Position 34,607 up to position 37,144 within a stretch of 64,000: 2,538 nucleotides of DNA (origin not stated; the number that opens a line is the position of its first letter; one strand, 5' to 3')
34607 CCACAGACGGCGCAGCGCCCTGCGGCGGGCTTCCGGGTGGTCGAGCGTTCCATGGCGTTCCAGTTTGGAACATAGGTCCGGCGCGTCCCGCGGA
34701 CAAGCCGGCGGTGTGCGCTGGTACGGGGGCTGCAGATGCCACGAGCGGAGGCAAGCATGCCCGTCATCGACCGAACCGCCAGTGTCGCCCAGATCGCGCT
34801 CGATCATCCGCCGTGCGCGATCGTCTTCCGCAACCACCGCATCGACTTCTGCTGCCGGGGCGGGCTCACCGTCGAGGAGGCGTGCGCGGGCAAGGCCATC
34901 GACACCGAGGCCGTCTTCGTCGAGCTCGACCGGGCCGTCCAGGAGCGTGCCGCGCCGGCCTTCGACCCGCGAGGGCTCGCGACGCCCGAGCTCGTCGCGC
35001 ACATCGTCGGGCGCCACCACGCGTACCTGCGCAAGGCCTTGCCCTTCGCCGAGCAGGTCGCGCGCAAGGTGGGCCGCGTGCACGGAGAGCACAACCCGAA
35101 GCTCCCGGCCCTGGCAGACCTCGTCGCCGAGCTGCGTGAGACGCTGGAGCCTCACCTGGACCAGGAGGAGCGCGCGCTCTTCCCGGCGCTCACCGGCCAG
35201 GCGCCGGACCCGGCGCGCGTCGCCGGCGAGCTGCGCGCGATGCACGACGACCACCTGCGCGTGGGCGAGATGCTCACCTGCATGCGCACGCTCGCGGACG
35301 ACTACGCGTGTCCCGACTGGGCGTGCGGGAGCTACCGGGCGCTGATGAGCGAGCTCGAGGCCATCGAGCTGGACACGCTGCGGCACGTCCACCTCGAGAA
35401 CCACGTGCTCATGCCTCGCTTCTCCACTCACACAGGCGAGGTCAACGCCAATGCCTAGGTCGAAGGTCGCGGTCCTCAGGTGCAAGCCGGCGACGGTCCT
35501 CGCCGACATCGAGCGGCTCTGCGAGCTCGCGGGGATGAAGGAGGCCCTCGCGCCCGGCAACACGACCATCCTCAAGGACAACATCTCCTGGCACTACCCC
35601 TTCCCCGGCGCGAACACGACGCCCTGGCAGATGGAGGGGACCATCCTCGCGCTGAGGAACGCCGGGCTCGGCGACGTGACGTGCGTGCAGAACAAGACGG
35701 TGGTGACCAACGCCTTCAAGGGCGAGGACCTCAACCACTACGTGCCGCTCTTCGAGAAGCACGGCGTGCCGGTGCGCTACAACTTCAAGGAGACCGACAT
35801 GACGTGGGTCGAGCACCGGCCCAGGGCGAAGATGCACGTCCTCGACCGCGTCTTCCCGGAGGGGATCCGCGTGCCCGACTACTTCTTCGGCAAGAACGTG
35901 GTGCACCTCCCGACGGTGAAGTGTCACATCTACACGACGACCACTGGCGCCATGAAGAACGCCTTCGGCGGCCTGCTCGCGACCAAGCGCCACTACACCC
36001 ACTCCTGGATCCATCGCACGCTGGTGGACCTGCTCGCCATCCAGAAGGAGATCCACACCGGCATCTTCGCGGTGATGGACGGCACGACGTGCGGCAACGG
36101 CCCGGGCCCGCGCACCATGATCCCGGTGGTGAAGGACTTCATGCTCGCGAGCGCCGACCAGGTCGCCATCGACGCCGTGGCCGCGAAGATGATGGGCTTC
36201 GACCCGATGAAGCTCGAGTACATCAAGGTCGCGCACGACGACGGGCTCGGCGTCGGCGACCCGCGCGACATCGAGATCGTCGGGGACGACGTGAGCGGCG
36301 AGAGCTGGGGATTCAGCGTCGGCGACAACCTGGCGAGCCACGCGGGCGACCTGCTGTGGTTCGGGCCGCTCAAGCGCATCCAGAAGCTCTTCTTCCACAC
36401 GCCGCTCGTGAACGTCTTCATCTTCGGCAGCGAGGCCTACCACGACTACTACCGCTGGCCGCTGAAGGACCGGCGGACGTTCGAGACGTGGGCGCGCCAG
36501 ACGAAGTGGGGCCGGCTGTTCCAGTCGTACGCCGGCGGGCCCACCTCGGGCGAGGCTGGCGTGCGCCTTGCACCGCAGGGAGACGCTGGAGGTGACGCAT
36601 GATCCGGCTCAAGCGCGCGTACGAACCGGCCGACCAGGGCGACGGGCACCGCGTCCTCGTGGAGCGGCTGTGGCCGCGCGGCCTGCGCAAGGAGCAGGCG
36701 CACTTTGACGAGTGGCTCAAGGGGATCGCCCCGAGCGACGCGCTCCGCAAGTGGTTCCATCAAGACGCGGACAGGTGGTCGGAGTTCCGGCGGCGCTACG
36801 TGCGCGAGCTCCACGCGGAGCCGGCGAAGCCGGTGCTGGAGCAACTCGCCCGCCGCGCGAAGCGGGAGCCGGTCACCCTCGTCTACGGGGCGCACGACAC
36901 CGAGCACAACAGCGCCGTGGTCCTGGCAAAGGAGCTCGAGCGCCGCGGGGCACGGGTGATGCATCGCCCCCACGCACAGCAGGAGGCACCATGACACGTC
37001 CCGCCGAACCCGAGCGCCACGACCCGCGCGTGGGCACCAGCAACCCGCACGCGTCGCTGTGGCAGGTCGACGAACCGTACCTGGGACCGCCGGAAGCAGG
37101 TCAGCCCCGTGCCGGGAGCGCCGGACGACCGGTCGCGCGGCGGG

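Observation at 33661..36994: GAF-less sigma-54 activator with a 4-Cys N-terminus, divergent from a predicted sigma-54-dependent ytfE(RIC)-DUF362-DUF488 operon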

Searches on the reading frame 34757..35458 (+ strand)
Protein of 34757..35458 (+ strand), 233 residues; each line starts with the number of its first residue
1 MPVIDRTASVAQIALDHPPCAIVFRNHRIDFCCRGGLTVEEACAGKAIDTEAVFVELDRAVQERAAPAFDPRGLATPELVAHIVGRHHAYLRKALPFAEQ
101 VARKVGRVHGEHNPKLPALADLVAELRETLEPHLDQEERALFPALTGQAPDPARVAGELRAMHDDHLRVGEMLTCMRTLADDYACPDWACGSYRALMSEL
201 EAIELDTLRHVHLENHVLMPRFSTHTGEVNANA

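Call 5: search_protein_families(library=pfam, proteins=[window:34757-35458:+], max_evalue=0.01)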
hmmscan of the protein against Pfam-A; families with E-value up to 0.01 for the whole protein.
window:34757-35458:+ (233 aa): 2 families
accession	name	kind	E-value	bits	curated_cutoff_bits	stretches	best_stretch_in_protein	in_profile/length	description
PF01814.28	Hemerythrin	-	9.1e-18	65.4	25.3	1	82-221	4-126/127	Hemerythrin HHE cation binding domain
PF04405.19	ScdA_N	-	1.8e-15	56.7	32.5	1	8-59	3-54/56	Domain of Unknown function (DUF542)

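Call 6: search_protein_families(library=ncbifam, proteins=[window:34757-35458:+], max_evalue=0.01)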
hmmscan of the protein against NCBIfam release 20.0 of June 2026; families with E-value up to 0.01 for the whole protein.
window:34757-35458:+ (233 aa): 4 families
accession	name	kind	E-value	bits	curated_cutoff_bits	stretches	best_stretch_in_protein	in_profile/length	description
TIGR03652.1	FeS_repair_RIC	equivalog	1.5e-61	208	204.7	1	10-222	1-216/216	iron-sulfur cluster repair di-iron protein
NF008221.0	PRK10992.1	equivalog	1.5e-39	135.8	254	1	8-222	6-216/220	iron-sulfur cluster repair protein YtfE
NF009777.0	PRK13276.1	equivalog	4.4e-37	128.1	259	1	4-221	2-222/224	iron-sulfur cluster repair di-iron protein ScdA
NF041614.1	FeSrepair_DnrN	equivalog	3.4e-16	59.9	300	1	80-222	16-154/157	iron-sulfur cluster repair protein DnrN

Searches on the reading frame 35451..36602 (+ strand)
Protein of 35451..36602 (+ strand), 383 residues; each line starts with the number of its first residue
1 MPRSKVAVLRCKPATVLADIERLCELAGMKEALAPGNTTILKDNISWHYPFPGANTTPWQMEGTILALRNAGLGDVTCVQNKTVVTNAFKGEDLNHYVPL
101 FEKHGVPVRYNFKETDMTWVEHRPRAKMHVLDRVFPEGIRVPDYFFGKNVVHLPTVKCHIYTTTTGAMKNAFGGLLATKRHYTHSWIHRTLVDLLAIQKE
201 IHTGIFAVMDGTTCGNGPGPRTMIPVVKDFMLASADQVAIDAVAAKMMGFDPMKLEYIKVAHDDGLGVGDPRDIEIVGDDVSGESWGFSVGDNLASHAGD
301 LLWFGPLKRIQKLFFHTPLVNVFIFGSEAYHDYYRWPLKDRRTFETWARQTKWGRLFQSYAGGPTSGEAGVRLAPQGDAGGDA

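Call 5: search_protein_families(library=pfam, proteins=[window:35451-36602:+], max_evalue=0.01)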
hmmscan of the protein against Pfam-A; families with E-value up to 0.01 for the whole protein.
window:35451-36602:+ (383 aa): 1 family
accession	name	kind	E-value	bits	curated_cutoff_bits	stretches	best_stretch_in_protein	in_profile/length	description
PF04015.17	DUF362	-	5e-21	76.1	24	1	41-246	3-200/200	Domain of unknown function (DUF362)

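Call 6: search_protein_families(library=ncbifam, proteins=[window:35451-36602:+], max_evalue=0.01)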
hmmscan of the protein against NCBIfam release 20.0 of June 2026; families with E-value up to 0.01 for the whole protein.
window:35451-36602:+ (383 aa): 1 family
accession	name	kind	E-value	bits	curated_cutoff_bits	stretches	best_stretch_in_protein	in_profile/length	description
NF052623.1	Npun_F2552_fam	equivalog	9.7e-06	25.2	500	1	149-266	137-257/314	Npun_F2552 family protein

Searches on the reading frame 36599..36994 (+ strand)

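Call 5: search_protein_families(library=pfam, proteins=[window:36599-36994:+], max_evalue=0.01)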
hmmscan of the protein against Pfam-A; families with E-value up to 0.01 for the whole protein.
window:36599-36994:+ (131 aa): 3 families
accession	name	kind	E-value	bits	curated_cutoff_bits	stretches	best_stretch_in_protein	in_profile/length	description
PF22752.1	DUF488-N3i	-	5.2e-39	134.2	27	1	1-120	1-118/131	Inactive DUF488-N3 subclade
PF04343.18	DUF488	-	5.7e-31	108.1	22.2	1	3-111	1-119/121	Domain of unknown function DUF488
PF22751.1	DUF488-N3a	-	1.8e-26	93.2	27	1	2-117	1-118/118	Active DUF488-N3 subclade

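Call 6: search_protein_families(library=ncbifam, proteins=[window:36599-36994:+], max_evalue=0.01)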
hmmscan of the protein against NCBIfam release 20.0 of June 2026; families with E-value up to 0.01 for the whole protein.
window:36599-36994:+ (131 aa): 0 families
